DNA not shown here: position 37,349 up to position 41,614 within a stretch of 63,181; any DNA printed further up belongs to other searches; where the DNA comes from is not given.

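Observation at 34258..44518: Five-gene operon of large, unassignable cytoplasmic proteins built around an ADP-ribosyltransferase: candidate undescribed conflict system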

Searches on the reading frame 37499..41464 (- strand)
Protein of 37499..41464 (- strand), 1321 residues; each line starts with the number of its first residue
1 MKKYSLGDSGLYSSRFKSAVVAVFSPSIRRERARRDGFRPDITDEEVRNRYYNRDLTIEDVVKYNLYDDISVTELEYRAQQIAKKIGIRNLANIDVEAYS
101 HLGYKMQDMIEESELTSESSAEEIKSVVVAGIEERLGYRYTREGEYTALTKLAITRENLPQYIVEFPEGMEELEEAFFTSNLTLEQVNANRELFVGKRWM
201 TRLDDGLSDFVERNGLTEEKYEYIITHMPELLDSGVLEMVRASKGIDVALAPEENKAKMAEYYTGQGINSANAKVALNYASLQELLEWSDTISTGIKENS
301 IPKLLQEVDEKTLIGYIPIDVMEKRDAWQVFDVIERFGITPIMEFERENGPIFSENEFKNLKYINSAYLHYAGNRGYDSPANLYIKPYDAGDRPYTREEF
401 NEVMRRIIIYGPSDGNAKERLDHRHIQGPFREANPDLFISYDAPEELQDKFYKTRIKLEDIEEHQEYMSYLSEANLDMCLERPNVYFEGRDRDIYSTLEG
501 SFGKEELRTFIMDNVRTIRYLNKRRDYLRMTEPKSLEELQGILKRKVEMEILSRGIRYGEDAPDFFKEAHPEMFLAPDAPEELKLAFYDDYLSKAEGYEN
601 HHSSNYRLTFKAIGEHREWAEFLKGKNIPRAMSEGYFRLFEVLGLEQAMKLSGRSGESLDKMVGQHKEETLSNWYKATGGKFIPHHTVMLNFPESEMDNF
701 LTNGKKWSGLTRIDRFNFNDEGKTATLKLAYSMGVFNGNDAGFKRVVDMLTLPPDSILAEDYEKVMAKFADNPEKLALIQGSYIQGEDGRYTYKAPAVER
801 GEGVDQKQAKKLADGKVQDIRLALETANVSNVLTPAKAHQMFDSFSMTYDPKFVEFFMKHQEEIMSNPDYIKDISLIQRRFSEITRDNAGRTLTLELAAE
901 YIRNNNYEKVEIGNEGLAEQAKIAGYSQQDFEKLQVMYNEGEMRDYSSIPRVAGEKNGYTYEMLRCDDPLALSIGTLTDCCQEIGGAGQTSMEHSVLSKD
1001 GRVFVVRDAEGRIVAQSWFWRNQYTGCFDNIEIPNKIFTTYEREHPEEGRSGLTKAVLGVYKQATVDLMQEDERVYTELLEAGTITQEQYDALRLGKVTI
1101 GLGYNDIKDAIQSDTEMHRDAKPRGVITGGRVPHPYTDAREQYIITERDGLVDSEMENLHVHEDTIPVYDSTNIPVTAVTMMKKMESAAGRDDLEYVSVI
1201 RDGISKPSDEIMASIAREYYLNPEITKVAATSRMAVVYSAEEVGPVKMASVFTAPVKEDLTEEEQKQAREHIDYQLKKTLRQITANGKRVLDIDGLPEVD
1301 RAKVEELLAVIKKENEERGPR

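Call 3: search_protein_families(library=pfam, proteins=[window:37499-41464:-], max_evalue=1)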
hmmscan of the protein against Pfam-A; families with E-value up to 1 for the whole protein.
window:37499-41464:- (1321 aa): 4 families
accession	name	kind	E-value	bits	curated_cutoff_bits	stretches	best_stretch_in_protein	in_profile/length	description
PF13031.12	DUF3892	-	0.053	14.4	22.3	0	886-914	19-47/71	Protein of unknown function (DUF3892)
PF09851.14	SHOCT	-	0.098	12.9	27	1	1078-1094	8-24/28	Short C-terminal domain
PF19040.6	SGNH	-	0.16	12.1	27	1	1221-1308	88-162/248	SGNH domain (fused to AT3 domains)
PF17441.7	DUF5419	-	0.34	11.5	31.8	0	1098-1109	16-29/54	Family of unknown function (DUF5419)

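Call 4: search_protein_families(library=padloc, proteins=[window:37499-41464:-], max_evalue=1)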
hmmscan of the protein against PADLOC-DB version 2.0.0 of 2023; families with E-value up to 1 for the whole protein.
window:37499-41464:- (1321 aa): 0 families

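Call 5: search_protein_families(library=phrogs, proteins=[window:37499-41464:-], max_evalue=1)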
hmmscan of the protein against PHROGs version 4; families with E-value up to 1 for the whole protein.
window:37499-41464:- (1321 aa): 1 family
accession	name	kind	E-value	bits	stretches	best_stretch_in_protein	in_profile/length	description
phrog_26314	-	unknown function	0.25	12.4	0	1258-1280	22-44/59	-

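Call 6: search_protein_families(library=ncbifam, proteins=[window:37499-41464:-], max_evalue=1)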
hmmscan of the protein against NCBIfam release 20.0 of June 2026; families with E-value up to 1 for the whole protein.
window:37499-41464:- (1321 aa): 3 families
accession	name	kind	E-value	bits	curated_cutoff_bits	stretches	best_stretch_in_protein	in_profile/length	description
NF001248.0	PRK00218.1-4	equivalog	0.014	15.2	225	1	56-133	97-174/207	high frequency lysogenization protein HflD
TIGR02752.1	MenG_heptapren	equivalog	0.12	11.9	419.85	1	1080-1128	100-148/231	demethylmenaquinone methyltransferase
NF040710.1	benzoate_CatM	exception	0.14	11.4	580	1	1068-1110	112-152/293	cis,cis-muconate-binding transcription regulator CatM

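Call 11: search_solved_structures(query=window:37499-41464:-, max_evalue=10, show_alignments=2)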
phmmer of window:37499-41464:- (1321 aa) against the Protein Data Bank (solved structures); distinct sequences matched with E-value up to 10: 6.
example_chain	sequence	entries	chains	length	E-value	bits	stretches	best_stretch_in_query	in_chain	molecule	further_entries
3glb_A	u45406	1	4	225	0.98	10.4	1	1059-1120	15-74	HTH-type transcriptional regulator catM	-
2f7b_A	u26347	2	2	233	1.1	10.2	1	1059-1120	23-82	HTH-type transcriptional regulator catM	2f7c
8ufa_C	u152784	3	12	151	1.3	10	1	1074-1127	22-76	Capsid protein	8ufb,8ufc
9yaw_P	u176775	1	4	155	1.3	9.9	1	1074-1127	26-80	Capsid protein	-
9yax_P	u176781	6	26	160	1.4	9.8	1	1074-1127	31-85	Capsid protein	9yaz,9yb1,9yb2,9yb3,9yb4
2h98_A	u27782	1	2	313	2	9.4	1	1059-1119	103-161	HTH-type transcriptional regulator catM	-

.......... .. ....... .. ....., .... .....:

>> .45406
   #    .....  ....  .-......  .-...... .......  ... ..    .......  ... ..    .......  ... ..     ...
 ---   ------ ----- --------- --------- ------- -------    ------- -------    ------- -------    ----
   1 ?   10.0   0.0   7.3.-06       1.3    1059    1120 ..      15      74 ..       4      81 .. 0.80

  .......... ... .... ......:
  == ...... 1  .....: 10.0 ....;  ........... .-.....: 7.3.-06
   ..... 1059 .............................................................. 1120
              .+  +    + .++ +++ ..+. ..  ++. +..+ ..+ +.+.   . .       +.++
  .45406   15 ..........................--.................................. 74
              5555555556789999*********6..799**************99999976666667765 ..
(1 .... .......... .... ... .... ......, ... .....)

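Call 13: find_homologous_proteins(query=window:37499-41464:-)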
Query window:37499-41464:- (1321 aa): 9 proteins with E <= 0.001 among 8000 candidates.
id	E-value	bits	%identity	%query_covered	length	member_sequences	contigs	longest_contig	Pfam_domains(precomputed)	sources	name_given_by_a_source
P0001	0.0e+0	2992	100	100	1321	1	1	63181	-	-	-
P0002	0.0e+0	2557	84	100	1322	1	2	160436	-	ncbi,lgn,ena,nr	ncbi:MAG: hypothetical protein IKL68_00865 [Clostridia bacterium]|nr:hypothetical protein [Clostridi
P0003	0.0e+0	2263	74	100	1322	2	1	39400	-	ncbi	-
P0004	0.0e+0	2135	71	100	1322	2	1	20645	-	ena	-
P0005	4.3e-168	580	35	65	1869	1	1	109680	-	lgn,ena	-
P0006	1.3e-135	472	40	35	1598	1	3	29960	-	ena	-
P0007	1.3e-113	399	31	68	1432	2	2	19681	-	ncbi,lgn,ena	-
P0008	3.8e-93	331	28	42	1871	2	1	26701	-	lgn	-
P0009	3.6e-91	325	27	44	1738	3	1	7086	-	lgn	-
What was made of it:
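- Tried and rejected: Word-indexed homolog search for C. The single-sequence search found only 9 proteins (call 13) and badly understated the family.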

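Call 14: find_encoding_contigs(protein=P0002, flank=10000, max_places=3)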
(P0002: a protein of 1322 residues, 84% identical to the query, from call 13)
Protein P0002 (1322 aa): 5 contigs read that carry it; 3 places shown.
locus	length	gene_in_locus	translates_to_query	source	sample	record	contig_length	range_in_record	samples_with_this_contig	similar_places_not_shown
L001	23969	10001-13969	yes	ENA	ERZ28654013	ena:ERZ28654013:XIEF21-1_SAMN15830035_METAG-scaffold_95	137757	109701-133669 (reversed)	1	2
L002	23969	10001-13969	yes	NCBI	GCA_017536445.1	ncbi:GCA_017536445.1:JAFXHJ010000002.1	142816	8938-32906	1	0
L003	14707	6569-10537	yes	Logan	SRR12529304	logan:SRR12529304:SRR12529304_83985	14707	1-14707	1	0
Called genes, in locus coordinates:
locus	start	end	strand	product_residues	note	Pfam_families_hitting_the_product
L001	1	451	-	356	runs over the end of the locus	PF01408:GFO_IDH_MocA, PF03447:NAD_binding_3 (weak), PF22725:GFO_IDH_MocA_C3, PF02894:GFO_IDH_MocA_C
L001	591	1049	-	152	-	PF00692:dUTPase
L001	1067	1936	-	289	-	PF01435:Peptidase_M48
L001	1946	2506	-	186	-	PF04011:LemA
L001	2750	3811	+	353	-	PF03990:DUF348 (weak), PF07501:G5, PF01464:SLT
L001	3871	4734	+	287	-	PF00398:RrnaAD, PF13649:Methyltransf_25 (faint)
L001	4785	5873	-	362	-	PF02618:YceG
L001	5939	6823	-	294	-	PF00849:PseudoU_synth_2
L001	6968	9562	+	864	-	-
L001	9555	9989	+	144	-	-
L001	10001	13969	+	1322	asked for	-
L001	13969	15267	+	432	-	PF00171:Aldedh (faint)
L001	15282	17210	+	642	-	-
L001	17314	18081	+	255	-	-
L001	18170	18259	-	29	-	-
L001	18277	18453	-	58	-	-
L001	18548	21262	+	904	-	PF00176:SNF2-rel_dom, PF00270:DEAD, PF04851:ResIII, PF00271:Helicase_C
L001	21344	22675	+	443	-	PF12728:HTH_17, PF00145:DNA_methylase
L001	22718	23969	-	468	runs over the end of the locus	-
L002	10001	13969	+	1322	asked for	-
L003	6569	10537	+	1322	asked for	-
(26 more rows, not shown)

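Call 15: find_encoding_contigs(protein=P0005, flank=10000, max_places=3)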
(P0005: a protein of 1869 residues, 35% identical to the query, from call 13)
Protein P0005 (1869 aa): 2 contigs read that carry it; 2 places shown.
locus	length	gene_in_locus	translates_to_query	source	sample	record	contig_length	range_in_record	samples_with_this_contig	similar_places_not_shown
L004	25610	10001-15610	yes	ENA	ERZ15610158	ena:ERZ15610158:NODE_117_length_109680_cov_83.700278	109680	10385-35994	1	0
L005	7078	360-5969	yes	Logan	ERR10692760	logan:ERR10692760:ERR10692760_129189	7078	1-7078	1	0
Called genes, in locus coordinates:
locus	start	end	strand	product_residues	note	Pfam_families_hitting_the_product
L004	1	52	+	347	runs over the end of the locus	PF00106:adh_short (faint), PF01073:3Beta_HSD, PF01370:Epimerase, PF02719:Polysacc_synt_2, PF04321:RmlD_sub_bind, PF08659:KR (weak), PF13460:NAD_binding_10 (weak), PF16363:GDP_Man_Dehyd, +1 more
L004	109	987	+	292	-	PF01545:Cation_efflux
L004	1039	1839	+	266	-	-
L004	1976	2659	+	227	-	PF00072:Response_reg, PF00486:Trans_reg_C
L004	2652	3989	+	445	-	PF00512:HisKA, PF02518:HATPase_c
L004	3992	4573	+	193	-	PF01553:Acyltransferase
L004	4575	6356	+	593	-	PF00501:AMP-binding, PF13193:AMP-binding_C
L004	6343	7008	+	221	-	PF01553:Acyltransferase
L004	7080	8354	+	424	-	PF02492:cobW, PF07683:CobW_C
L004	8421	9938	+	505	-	PF01676:Metalloenzyme, PF06415:iPGM_N, PF01663:Phosphodiest (faint)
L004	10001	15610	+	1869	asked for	-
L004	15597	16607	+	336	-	PF00171:Aldedh (weak)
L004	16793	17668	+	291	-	-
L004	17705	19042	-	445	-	PF03448:MgtE_N, PF00571:CBS, PF01769:MgtE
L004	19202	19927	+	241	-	-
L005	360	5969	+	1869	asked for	-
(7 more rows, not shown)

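Call 17: find_encoding_contigs(protein=P0007, flank=10000, max_places=3)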
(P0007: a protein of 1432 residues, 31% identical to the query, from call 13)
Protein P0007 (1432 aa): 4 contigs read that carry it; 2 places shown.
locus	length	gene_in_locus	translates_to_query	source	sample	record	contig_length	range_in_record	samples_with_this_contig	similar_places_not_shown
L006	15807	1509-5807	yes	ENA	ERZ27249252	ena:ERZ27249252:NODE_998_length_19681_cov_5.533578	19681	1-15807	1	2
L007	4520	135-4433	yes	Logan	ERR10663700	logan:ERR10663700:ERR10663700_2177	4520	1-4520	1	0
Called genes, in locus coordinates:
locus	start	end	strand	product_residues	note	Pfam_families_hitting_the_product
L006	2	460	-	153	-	?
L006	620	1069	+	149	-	PF15731:MqsA_antitoxin (faint), PF12844:HTH_19, PF13560:HTH_31 (faint), PF01381:HTH_3, PF12844:HTH_19, PF01381:HTH_3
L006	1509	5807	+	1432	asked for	-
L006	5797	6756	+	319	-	-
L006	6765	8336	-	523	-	-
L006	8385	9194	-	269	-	PF01790:LGT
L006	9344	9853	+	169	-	PF14512:TM1586_NiRdase (faint), PF00881:Nitroreductase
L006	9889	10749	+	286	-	PF01545:Cation_efflux, PF16916:ZT_dimer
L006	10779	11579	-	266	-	-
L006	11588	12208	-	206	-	PF04203:Sortase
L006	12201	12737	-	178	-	-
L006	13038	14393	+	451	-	PF02706:Wzz, PF01656:CbiA, PF10609:ParA (weak), PF13614:AAA_31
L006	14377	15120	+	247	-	PF19567:CpsB_CapC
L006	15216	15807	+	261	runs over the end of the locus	PF00142:Fer4_NifH, PF00448:SRP54 (faint), PF01656:CbiA, PF02374:ArsA_ATPase (weak), PF06564:CBP_BcsQ, PF09140:MipZ, PF10609:ParA (weak), PF13614:AAA_31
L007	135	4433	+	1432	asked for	-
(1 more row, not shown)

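Call 22: find_encoding_contigs(protein=P0008, flank=10000, max_places=3)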
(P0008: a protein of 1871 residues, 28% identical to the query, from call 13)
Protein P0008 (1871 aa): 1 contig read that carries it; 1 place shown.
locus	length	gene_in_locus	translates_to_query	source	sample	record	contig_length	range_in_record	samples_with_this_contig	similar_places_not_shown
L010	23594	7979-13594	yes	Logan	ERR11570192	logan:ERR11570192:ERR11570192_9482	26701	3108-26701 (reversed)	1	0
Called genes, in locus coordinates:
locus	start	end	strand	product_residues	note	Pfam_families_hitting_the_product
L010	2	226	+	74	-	?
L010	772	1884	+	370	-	-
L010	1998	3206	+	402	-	PF01637:ATPase_2 (faint), PF13173:AAA_14, PF13635:DUF4143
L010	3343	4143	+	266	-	-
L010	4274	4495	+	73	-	PF20122:DUF6512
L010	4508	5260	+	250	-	PF03575:Peptidase_S51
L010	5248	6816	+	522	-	PF00583:Acetyltransf_1, PF13673:Acetyltransf_10 (weak), PF13508:Acetyltransf_7, PF08445:FR47, PF13302:Acetyltransf_3, PF04167:DUF402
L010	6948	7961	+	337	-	-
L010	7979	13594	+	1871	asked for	-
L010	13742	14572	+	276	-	-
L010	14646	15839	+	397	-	-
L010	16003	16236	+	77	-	-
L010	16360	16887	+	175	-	PF00293:NUDIX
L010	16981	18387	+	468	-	PF00334:NDK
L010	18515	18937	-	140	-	PF00293:NUDIX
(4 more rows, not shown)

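Call 27: find_related_loci(query=A1, collection=genome_contigs, flank=10000)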
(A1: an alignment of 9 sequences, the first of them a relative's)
Query A1 (1321 aa) in genome_contigs; peptide patterns used: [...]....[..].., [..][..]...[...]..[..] (x = any residue, [..] = any of these).
304 stretches matched a pattern; 186 encode a relative of the query (tblastn E <= 1e-3); the best 80 are kept; 80 distinct loci.
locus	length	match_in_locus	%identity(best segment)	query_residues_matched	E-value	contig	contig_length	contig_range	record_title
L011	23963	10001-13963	84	1-1321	0e+0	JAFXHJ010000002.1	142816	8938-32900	MAG: Clostridia bacterium isolate RGIG6416 Sheep_Rectum-5__c37834, whole genome shotgun sequence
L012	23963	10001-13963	74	1-1321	0e+0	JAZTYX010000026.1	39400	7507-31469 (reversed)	MAG: Clostridia bacterium isolate T1900045325_YK20190014.MAGScoT_cleanbin_000017 SGB_6434_k141_1463562, whole genome sho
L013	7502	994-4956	74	1-1321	0e+0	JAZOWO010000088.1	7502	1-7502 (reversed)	MAG: Clostridia bacterium isolate T1900045521_YK20190215.MAGScoT_cleanbin_000011 SGB_7649_k141_422541, whole genome shot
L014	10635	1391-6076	51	325-1321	0e+0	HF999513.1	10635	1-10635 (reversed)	Clostridium sp. CAG:571 genomic scaffold, scf15, whole genome shotgun sequence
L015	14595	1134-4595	49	303-1321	0e+0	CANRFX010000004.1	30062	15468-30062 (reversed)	MAG: uncultured Clostridia bacterium isolate Lapin-023__bin1 genome assembly, contig: Lapin-023__NODE_2076_length_30062_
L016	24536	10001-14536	49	334-1321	0e+0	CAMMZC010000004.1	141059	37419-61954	MAG: uncultured Clostridia bacterium isolate SRR873596_bin.131_metaWRAP_v1.3_MAG genome assembly, contig: NODE.162_lengt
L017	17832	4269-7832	48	270-1321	0e+0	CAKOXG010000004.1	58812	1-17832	MAG: uncultured Clostridia bacterium isolate REFINED_METABAT215_TOP10_CONTIGS_1500_ASSEMBLY_K77_MERGED__Hadza_MoBio_hadz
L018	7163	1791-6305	48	211-1321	0e+0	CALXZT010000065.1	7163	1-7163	MAG: uncultured Clostridia bacterium isolate BRZ_NN__bin68 genome assembly, contig: BRZ_NN__NODE_8953_length_7163_cov_7.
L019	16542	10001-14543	53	334-1321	0e+0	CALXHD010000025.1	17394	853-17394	MAG: uncultured Clostridia bacterium isolate BRZ_EP__bin125 genome assembly, contig: BRZ_EP__NODE_5173_length_17394_cov_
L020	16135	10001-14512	48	334-1321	0e+0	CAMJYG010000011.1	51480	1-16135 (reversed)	MAG: uncultured Clostridium sp. isolate SRR12081298_bin.62_metaWRAP_v1.3_MAG genome assembly, contig: ERZ12289774.657, w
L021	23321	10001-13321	50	311-1305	0e+0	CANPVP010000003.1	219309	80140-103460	MAG: uncultured Clostridia bacterium isolate Lapin-001__bin36 genome assembly, contig: Lapin-001__NODE_36_length_219309_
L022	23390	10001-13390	47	311-1321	0e+0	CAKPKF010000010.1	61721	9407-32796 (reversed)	MAG: uncultured Clostridia bacterium isolate REFINED_METABAT215_TOP10_CONTIGS_1500_ASSEMBLY_K77_MERGED__Hadza_MoBio_hadz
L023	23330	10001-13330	47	305-1321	0e+0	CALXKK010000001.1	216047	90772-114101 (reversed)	MAG: uncultured Clostridia bacterium isolate BRZ_NT__bin20 genome assembly, contig: BRZ_NT__NODE_79_length_216047_cov_15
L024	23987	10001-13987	45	156-1321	0e+0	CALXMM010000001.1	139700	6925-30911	MAG: uncultured Clostridia bacterium isolate BRZ_HS__bin74 genome assembly, contig: BRZ_HS__NODE_146_length_139700_cov_3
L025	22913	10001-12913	41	266-1321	0e+0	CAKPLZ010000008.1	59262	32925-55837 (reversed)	MAG: uncultured Clostridia bacterium isolate REFINED_METABAT215_TOP10_CONTIGS_1500_ASSEMBLY_K77_MERGED__Hadza_MoBio_hadz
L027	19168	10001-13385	48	332-1321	0e+0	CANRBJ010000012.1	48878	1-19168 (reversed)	MAG: uncultured Clostridia bacterium isolate Lapin-028__bin94 genome assembly, contig: Lapin-028__NODE_675_length_48878_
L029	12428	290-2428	51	608-1321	0e+0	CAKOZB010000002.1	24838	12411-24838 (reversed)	MAG: uncultured Clostridia bacterium isolate REFINED_METABAT215_TOP10_CONTIGS_1500_ASSEMBLY_K77_MERGED__Hadza_MoBio_hadz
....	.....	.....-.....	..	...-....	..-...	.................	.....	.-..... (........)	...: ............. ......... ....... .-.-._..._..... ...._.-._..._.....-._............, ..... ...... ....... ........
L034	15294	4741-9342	48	16-1321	0e+0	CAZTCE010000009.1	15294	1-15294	MAG TPA_asm: uncultured Eubacteriales bacterium isolate SRP350583_co2_26 genome assembly, contig: NODE_5670_length_15294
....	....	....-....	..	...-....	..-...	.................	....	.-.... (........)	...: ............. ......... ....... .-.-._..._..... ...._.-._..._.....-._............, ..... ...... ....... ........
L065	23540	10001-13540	31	319-1321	4e-134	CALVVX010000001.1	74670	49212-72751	MAG: uncultured Bacilli bacterium isolate BRZ_SS__bin103 genome assembly, contig: BRZ_SS__NODE_430_length_74670_cov_4.95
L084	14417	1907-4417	31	419-1321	7e-126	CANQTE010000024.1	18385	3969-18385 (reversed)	MAG: uncultured Bacilli bacterium isolate Lapin-008__bin76 genome assembly, contig: Lapin-008__NODE_3440_length_18385_co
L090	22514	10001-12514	31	436-1290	4e-110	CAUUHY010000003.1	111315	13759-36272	MAG TPA_asm: uncultured Eubacteriales bacterium isolate ERR10228885_bin.35_MetaWRAP_v1.3_MAG genome assembly, contig: ER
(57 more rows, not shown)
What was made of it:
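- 37499..41464 (-): Gene C, 1321 aa. A giant helical-repeat protein with a C-terminal GNAT-like region and a charged C-terminal tail. 186 relatives were found in species-level genomes of uncultured gut Clostridia, Bacilli and 'Tenericutes' (call 27).
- C identity bands follow taxonomy (Clostridia about 45-70%, Bacilli about 31-37%; call 27) and the neighbourhoods are housekeeping. C identity tracks taxonomy (call 27).
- Tried and rejected: The pattern scan of species genomes found 186 (call 27).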
